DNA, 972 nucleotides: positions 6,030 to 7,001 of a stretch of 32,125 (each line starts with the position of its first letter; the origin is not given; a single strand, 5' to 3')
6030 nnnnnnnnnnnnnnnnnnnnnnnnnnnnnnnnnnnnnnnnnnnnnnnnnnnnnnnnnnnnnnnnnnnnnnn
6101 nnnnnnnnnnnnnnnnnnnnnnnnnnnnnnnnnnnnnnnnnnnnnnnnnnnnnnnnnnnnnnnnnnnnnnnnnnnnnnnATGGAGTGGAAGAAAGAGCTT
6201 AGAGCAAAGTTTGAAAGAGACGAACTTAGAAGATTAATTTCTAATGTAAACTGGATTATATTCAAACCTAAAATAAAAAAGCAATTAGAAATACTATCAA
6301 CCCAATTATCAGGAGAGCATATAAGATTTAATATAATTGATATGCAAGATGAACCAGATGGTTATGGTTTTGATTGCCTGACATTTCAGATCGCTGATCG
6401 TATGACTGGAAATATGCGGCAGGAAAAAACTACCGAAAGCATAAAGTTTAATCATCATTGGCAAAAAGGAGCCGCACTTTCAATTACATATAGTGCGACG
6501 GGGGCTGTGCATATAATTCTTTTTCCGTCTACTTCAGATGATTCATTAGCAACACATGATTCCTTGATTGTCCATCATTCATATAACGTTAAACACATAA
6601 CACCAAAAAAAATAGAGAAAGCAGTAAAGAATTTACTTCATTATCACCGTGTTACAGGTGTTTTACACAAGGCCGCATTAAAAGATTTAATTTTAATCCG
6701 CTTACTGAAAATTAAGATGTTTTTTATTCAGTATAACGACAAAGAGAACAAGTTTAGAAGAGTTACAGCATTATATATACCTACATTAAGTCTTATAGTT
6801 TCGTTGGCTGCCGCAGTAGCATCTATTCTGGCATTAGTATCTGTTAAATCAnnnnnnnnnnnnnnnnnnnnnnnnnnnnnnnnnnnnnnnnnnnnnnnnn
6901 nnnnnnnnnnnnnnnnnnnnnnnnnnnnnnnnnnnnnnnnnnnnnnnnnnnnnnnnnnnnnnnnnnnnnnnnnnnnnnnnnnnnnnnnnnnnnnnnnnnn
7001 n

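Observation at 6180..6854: Lone plus-strand tail-anchored membrane protein inside the island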

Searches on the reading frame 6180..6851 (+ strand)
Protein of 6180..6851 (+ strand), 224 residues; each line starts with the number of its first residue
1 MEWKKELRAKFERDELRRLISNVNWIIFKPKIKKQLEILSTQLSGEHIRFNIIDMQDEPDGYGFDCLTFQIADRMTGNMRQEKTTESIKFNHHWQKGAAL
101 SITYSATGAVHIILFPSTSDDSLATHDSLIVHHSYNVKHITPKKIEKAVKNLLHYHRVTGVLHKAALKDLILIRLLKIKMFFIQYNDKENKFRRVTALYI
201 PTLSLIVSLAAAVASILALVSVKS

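Call 4: search_protein_families(library=pfam, proteins=[window:6180-6851:+], max_evalue=0.1)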
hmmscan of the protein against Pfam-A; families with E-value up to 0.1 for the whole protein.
window:6180-6851:+ (224 aa): 0 families

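Call 5: search_protein_families(library=padloc, proteins=[window:6180-6851:+], max_evalue=0.1)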
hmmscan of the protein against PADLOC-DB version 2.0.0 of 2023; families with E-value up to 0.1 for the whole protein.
window:6180-6851:+ (224 aa): 0 families

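Call 6: search_protein_families(library=phrogs, proteins=[window:6180-6851:+], max_evalue=0.1)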
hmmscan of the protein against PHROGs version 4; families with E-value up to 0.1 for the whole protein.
window:6180-6851:+ (224 aa): 1 family
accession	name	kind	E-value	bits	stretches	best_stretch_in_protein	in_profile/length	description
phrog_9634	-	DNA, RNA and nucleotide metabolism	0.014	15.8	1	177-203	130-156/209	nuclease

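Call 7: search_protein_families(library=ncbifam, proteins=[window:6180-6851:+], max_evalue=0.1)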
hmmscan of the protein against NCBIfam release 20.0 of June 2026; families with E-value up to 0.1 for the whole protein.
window:6180-6851:+ (224 aa): 0 families

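Call 9: find_homologous_proteins(query=window:6180-6851:+, max_evalue=0.01)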
Query window:6180-6851:+ (224 aa): 15 proteins with E <= 0.01 among 2062 candidates.
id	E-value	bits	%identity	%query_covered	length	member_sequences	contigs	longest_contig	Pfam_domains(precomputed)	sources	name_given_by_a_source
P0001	1.1e-141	488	99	100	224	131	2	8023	-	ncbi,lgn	ncbi:TPA: hypothetical protein ACIYMA_004884 [Escherichia coli]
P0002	8.5e-141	485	99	100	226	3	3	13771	-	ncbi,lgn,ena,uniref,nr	ncbi:hypothetical protein [Escherichia coli]|uniref:hypothetical protein n=3 Tax=Escherichia coli Ta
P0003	2.1e-138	477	99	100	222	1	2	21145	-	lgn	-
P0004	1.0e-98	347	70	98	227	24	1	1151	-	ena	-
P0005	1.2e-98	347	68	100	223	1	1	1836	-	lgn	-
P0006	1.1e-97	344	68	98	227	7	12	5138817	-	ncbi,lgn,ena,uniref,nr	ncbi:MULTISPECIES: hypothetical protein [Serratia]|uniref:hypothetical protein n=1 Tax=Serratia TaxI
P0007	1.4e-97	343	68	98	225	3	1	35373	-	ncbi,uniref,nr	ncbi:hypothetical protein [Dryocola clanedunensis]|uniref:hypothetical protein n=1 Tax=Cedecea sulfo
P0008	8.4e-97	341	68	90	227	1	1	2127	-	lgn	-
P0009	9.2e-96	338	69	98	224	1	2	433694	-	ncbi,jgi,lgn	-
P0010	8.0e-94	331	66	100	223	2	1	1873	-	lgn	-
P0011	1.8e-93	330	99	66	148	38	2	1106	-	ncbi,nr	ncbi:TPA: hypothetical protein ACIEMG_005179, partial [Escherichia coli]|nr:hypothetical protein [Es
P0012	3.3e-67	244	51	98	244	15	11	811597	-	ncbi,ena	-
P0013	3.4e-67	244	51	98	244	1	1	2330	-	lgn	-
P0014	1.2e-65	239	51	98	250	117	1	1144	-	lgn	-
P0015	3.4e-58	215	47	98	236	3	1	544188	-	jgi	-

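Call 10: search_dna_similar(query=window:6180-6851:+, collection=phages, mode=protein, max_evalue=1)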
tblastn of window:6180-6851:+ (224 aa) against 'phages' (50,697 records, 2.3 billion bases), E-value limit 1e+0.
No match.

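Call 14: find_encoding_contigs(protein=P0006, flank=8000, max_places=4)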
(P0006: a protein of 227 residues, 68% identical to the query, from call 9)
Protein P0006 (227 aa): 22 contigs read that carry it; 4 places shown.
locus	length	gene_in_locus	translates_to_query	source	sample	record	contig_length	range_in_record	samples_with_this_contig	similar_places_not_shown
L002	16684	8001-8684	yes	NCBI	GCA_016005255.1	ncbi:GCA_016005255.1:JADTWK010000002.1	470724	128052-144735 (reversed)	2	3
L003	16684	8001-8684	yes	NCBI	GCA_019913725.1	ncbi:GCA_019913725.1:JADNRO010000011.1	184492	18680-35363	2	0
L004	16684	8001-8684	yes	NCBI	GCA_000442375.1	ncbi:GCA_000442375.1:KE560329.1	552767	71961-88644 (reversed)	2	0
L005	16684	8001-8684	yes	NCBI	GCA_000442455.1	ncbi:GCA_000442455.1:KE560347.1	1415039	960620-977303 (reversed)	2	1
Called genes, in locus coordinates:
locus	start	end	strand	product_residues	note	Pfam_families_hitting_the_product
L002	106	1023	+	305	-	PF00532:Peripla_BP_1, PF13407:Peripla_BP_4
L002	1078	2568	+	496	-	PF00005:ABC_tran, PF13304:AAA_21 (faint), PF00005:ABC_tran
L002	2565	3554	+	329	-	PF02653:BPD_transp_2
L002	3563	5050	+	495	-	PF00370:FGGY_N, PF02782:FGGY_C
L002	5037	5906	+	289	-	PF01261:AP_endonuc_2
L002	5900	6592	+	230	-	PF00596:Aldolase_II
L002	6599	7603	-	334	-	PF00356:LacI, PF00532:Peripla_BP_1, PF13407:Peripla_BP_4, PF13377:Peripla_BP_3 (weak)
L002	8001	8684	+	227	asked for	-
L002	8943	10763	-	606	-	PF11398:DUF2813, PF13175:AAA_15, PF13476:AAA_23 (weak), PF13304:AAA_21, PF20469:OLD-like_TOPRIM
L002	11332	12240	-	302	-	PF00126:HTH_1, PF03466:LysR_substrate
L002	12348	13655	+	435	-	PF00144:Beta-lactamase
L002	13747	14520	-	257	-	-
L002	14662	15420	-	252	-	PF00023:Ank (faint), PF12796:Ank_2 (weak)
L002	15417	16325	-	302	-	PF26363:Phospholipase-like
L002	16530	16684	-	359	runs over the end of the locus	PF03739:LptF_LptG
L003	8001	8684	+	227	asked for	-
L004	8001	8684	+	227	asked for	-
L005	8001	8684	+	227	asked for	-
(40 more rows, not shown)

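Call 15: find_encoding_contigs(protein=P0007, flank=8000, max_places=3)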
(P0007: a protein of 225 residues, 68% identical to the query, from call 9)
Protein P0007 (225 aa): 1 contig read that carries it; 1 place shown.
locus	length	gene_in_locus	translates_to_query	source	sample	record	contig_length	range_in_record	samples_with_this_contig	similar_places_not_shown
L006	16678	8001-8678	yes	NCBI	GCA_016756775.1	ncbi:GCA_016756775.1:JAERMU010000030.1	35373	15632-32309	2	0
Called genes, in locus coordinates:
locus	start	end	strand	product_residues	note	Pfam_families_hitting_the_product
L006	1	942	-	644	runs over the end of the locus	PF08298:AAA_PrkA, PF06798:PrkA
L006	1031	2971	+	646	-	PF00239:Resolvase, PF07508:Recombinase (weak), PF13408:Zn_ribbon_recom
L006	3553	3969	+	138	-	-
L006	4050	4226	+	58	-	-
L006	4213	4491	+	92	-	-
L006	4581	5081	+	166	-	-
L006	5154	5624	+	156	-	-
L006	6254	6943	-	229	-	-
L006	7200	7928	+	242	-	PF01844:HNH (weak)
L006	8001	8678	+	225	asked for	-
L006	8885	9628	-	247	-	-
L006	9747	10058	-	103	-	-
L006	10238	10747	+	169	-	-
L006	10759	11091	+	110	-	-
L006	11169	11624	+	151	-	-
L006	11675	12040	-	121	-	-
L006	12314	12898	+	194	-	-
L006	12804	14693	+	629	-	PF05876:GpA_ATPase, PF20454:GpA_nuclease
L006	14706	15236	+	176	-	-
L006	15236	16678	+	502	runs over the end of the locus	PF05136:Phage_portal_2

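Call 16: find_encoding_contigs(protein=P0009, flank=8000, max_places=3)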
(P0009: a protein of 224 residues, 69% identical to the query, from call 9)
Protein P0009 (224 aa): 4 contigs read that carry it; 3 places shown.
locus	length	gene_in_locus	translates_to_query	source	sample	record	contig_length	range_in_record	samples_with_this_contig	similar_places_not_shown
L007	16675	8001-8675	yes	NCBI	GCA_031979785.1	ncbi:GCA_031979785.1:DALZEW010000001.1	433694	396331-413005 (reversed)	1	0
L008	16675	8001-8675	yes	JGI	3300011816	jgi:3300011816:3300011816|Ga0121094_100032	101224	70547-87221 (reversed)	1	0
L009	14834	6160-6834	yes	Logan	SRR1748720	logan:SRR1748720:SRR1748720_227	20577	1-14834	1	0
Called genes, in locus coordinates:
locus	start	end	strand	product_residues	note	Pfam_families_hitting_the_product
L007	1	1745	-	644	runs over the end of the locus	PF08298:AAA_PrkA, PF06798:PrkA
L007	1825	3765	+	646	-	PF00239:Resolvase, PF07508:Recombinase (weak), PF13408:Zn_ribbon_recom (weak)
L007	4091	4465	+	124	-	-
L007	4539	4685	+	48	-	-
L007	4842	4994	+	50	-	-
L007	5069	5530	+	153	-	PF07463:NUMOD4, PF13392:HNH_3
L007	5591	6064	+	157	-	-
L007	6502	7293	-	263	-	-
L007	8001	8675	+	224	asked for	-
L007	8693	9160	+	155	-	-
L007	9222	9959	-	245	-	-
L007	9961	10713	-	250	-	PF24838:8xMP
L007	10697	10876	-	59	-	-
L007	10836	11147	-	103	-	-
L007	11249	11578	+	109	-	-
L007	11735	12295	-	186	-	-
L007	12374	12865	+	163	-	PF07278:DUF1441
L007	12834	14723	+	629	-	PF05876:GpA_ATPase, PF20454:GpA_nuclease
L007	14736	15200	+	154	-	-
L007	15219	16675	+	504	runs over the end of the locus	PF05136:Phage_portal_2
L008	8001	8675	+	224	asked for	-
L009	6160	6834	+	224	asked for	-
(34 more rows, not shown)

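Call 17: find_encoding_contigs(protein=P0012, flank=8000, max_places=5)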
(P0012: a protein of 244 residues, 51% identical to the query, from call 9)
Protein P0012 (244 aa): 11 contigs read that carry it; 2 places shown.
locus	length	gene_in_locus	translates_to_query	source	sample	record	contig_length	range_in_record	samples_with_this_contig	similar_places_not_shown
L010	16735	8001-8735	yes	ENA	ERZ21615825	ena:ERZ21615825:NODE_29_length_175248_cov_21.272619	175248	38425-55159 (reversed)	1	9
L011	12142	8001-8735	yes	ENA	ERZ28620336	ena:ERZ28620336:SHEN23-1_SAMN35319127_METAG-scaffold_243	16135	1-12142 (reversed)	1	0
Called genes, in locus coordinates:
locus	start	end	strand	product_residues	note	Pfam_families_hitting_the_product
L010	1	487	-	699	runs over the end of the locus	PF07715:Plug, PF00593:TonB_dep_Rec_b-barrel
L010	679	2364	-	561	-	PF01204:Trehalase, PF22422:MGH1-like_GH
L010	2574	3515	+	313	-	PF02826:2-Hacid_dh_C, PF03446:NAD_binding_2 (weak)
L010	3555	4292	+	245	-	PF02811:PHP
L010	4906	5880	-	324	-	-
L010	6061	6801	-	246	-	-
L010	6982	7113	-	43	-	-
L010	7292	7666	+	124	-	-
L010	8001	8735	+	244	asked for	-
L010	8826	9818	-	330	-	-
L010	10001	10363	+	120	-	-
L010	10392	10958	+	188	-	PF02613:Nitrate_red_del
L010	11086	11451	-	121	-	PF18506:RelB-like (weak), PF01381:HTH_3, PF12844:HTH_19 (weak), PF13560:HTH_31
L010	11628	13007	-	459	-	PF02515:CoA_transf_3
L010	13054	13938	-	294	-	PF00892:EamA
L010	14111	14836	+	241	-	PF00117:GATase, PF07722:Peptidase_C26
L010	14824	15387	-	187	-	PF13649:Methyltransf_25 (weak)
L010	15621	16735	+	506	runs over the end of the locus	PF00171:Aldedh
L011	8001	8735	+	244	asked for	-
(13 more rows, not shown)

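Call 18: find_encoding_contigs(protein=P0015, flank=8000, max_places=3)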
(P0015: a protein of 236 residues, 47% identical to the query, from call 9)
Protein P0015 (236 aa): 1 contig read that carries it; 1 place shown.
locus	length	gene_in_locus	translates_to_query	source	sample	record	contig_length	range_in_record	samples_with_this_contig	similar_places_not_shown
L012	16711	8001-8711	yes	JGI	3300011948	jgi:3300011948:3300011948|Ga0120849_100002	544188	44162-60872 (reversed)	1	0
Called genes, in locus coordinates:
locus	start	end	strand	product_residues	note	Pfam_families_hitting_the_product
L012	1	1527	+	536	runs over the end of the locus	-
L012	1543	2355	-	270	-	PF13276:HTH_21, PF00665:rve, PF13683:rve_3, PF13333:rve_2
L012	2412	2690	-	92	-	PF01527:HTH_Tnp_1, PF13384:HTH_23 (faint)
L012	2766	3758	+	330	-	-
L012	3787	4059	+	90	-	-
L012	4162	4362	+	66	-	-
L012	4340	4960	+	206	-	PF00959:Phage_lysozyme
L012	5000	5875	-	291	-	PF24838:8xMP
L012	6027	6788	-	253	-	-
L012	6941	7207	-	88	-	-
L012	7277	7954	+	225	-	PF00563:EAL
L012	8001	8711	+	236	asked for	-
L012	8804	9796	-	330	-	-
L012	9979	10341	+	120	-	-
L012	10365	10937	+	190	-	PF02613:Nitrate_red_del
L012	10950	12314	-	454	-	PF02515:CoA_transf_3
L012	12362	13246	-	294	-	PF00892:EamA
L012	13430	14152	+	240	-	PF00117:GATase, PF07722:Peptidase_C26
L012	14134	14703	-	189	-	PF13649:Methyltransf_25 (weak)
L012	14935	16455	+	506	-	PF00171:Aldedh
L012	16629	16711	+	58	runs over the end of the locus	-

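Call 25: predict_structure(alignment_id=A1)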
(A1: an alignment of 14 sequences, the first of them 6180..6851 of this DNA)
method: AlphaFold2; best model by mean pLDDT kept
length: 224 residues; sequences in the alignment: 14
mean_pLDDT: 76.5   pTM: 0.67
mean pLDDT of the five models: 76.5, 72.1, 71.9, 68.5, 67.6
residues with pLDDT >= 90: 37; 70-90: 126; 50-70: 45; < 50: 16
segments of 3 or more residues with pLDDT < 50: 123-125, 182-187, 190-196
pLDDT, mean of each block of 10 residues (from residue 1): 80 77 85 94 87 82 79 73 72 78 81 81 53 80 91 83 73 76 49 51 75 84 70
secondary structure, 60 per line:
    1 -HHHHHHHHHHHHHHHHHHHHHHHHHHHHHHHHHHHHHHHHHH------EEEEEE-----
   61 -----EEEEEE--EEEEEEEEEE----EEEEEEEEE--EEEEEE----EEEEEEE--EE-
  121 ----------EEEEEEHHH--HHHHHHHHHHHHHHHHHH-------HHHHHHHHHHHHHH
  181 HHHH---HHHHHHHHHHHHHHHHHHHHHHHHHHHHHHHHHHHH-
elements in order: H2-43 E50-55 E66-71 E74-83 E88-96 E99-104 E109-115 E131-136 H142-159 H167-184 H188-223

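Call 28: search_protein_representatives(alignment_id=A1)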
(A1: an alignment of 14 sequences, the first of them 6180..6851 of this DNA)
Query: 14 sequences, 225 profile positions. Proteins with E-value up to 0.001 (for the whole library): 74; up to 1e-10: 21; up to 1e-30: 7. The best 74 are listed.
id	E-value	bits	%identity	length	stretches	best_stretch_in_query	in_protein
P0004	1.6e-121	420.4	-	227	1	1-224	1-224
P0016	1.3e-68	247.3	-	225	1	1-220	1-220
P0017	1.3e-55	204.7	-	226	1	2-221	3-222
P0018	2.6e-47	177.6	-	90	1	55-144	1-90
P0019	3.4e-47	177.2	-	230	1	2-222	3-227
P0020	2.9e-37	144.7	-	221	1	8-220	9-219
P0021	2.0e-35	138.7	-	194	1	63-224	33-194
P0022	8.2e-29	117.1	-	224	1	6-219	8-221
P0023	3.3e-28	115.1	-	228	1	2-213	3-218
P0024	1.9e-27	112.6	-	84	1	79-162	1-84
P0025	3.4e-23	98.7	-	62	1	1-62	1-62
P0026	9.9e-23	97.2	-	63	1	162-223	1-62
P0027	8.1e-22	94.2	-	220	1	7-176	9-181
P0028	3.3e-21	92.3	-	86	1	23-98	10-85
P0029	5.5e-20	88.2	-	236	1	5-212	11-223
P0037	9.9e-10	54.7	-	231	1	4-192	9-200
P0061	8.2e-06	41.9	-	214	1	13-212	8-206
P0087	8.3e-04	35.3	-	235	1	18-182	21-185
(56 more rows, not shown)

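Call 35: find_related_loci(query=A1, collection=genome_contigs, flank=8000)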
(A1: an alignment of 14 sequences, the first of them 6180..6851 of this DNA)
Query A1 (224 aa) in genome_contigs; peptide patterns used: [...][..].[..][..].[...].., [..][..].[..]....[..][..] (x = any residue, [..] = any of these).
31 stretches matched a pattern; 2 encode a relative of the query (tblastn E <= 1e-3); 2 distinct loci.
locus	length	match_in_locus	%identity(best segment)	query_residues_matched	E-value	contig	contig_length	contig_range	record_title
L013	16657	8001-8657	67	1-219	2e-106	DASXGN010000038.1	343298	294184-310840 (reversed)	MAG TPA_asm: Buttiauxella sp. isolate SMAG_U5166 k141_1482296, whole genome shotgun sequence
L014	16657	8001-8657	51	1-219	1e-75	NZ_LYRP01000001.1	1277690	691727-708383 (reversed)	Mangrovibacter phragmitis strain MP23 scaffold1.1, whole genome shotgun sequence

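Call 36: fold_search(model_id=the predicted structure, library=viral)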
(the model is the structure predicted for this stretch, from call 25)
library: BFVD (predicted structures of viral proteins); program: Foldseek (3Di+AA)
matches with E <= 10: 617; with E <= 0.001: 0
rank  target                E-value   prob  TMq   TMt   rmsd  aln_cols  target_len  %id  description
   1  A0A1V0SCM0            3.2e-02  0.16  0.14  0.05  21.4       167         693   11  Hsp70 protein [Indivirus ILV1]
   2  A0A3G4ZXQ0            4.2e-02  0.14  0.12  0.04  20.4       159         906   11  Hsp70 protein [Faunusvirus sp.]
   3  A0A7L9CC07            5.7e-02  0.13  0.13  0.06  29.9       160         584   11  HSP70h [Olivavirus actinidiae]
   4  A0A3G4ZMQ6            7.6e-02  0.41  0.13  0.11  10.6        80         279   10  DUF4476 domain-containing protein [Terrestrivirus sp.]
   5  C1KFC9                7.6e-02  0.38  0.24  0.31  11.3       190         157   11  Uncharacterized protein [Lactobacillus phage Lb338-1]
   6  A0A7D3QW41            8.6e-02  0.14  0.17  0.17  19.3       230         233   16  Uncharacterized protein [Fadolivirus FV1/VV64]
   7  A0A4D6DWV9            9.6e-02  0.21  0.16  0.19  14.1       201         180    9  Uncharacterized protein [Edwardsiella phage pEt-SU]
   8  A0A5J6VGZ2            1.0e-01  0.14  0.14  0.06  20.8       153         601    6  Hsp70 protein [Megaviridae environmental sample]
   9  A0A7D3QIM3            1.0e-01  0.13  0.12  0.19  15.5       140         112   11  (no name in the UniProt tables at hand)
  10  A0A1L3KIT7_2          1.1e-01  0.11  0.13  0.05  22.2       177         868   12  (no name in the UniProt tables at hand)
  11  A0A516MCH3            1.3e-01  0.16  0.16  0.20  18.7       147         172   12  (no name in the UniProt tables at hand)
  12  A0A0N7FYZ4            1.4e-01  0.20  0.20  0.20  11.6       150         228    9  (no name in the UniProt tables at hand)
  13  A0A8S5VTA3            1.4e-01  0.10  0.13  0.14  16.8       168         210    9  (no name in the UniProt tables at hand)
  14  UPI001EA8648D         1.4e-01  0.20  0.21  0.21  21.6       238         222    6  (no name look-up for this kind of identifier)
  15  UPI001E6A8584         1.4e-01  0.10  0.10  0.16  15.6       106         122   12  (no name look-up for this kind of identifier)
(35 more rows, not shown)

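Call 37: find_homologous_proteins(query=A2, max_evalue=0.001)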
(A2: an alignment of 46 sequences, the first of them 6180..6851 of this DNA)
Query A2 (46 sequences) (224 aa, profile of the alignment): 20 proteins with E <= 0.001 among 8000 candidates.
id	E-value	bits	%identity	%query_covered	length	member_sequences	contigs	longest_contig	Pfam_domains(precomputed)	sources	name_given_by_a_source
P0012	7.9e-73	263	51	98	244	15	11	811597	-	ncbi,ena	-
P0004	3.0e-72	261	70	98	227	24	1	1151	-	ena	-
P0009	4.6e-72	260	69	98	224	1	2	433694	-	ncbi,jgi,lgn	-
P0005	5.8e-72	260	68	100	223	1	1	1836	-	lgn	-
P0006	3.8e-71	257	68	98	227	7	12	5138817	-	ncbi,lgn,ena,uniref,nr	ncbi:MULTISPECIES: hypothetical protein [Serratia]|uniref:hypothetical protein n=1 Tax=Serratia TaxI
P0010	8.5e-71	256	66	100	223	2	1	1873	-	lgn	-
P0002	1.4e-70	255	99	100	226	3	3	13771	-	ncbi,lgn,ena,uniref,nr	ncbi:hypothetical protein [Escherichia coli]|uniref:hypothetical protein n=3 Tax=Escherichia coli Ta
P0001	1.6e-70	255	99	100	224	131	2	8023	-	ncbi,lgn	ncbi:TPA: hypothetical protein ACIYMA_004884 [Escherichia coli]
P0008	4.6e-70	254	68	90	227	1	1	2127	-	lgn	-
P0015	1.9e-69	252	47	98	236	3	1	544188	-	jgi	-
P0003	3.2e-69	251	99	100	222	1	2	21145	-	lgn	-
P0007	7.7e-69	250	68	98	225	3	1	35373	-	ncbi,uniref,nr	ncbi:hypothetical protein [Dryocola clanedunensis]|uniref:hypothetical protein n=1 Tax=Cedecea sulfo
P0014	1.4e-68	249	51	98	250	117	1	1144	-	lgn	-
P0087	7.2e-59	217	18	97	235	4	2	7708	-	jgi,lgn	jgi:hypothetical protein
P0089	3.2e-52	195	17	63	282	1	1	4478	-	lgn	-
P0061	1.8e-35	141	22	91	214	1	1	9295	-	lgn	-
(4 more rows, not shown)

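Call 38: find_encoding_contigs(protein=P0016, flank=8000, max_places=3)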
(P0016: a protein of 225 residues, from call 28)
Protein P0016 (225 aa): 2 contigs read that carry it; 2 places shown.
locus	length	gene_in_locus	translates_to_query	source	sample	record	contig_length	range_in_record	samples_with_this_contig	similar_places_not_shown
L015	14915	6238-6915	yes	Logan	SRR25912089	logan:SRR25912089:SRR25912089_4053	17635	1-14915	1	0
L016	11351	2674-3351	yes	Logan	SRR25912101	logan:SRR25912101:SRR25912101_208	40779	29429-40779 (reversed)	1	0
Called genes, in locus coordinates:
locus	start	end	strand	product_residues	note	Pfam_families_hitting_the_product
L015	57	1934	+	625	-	PF00239:Resolvase, PF07508:Recombinase, PF13408:Zn_ribbon_recom (weak)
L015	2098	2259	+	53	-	-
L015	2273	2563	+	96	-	-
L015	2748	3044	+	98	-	-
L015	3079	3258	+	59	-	-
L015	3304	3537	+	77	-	-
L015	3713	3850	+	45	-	-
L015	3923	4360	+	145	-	PF13392:HNH_3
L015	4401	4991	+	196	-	-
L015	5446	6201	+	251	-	PF01844:HNH (faint)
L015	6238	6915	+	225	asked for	-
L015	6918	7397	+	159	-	PF22522:DUF6998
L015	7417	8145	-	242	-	-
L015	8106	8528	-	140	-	-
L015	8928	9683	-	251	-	-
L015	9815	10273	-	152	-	-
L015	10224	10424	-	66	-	-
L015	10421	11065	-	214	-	-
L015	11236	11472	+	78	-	-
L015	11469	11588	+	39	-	-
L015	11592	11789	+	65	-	-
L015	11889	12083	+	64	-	-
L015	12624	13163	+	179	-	-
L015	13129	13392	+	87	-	-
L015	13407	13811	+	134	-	-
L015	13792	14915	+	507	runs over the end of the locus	PF03237:Terminase_6N, PF17289:Terminase_6C (weak)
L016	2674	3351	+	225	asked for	-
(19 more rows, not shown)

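Call 39: find_encoding_contigs(protein=P0087, flank=8000, max_places=3)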
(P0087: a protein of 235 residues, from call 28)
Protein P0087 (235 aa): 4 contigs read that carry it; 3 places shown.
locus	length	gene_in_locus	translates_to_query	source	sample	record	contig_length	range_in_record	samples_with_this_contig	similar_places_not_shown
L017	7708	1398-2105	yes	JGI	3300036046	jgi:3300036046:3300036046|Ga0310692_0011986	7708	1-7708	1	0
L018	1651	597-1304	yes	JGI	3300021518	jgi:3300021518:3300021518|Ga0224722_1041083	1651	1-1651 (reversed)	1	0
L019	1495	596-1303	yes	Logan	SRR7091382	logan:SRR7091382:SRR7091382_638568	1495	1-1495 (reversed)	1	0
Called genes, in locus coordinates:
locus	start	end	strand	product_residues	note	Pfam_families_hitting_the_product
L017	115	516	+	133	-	PF00581:Rhodanese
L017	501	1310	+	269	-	PF00034:Cytochrom_C, PF13442:Cytochrome_CBB3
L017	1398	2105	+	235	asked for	-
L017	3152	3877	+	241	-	-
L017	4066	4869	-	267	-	PF08379:Bact_transglu_N, PF01841:Transglut_core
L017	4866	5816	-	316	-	PF04168:Alpha-E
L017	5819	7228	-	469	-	PF04174:CP_ATPgrasp_1, PF14403:CP_ATPgrasp_2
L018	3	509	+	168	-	?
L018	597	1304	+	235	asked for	-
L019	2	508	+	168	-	?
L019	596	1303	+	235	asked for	-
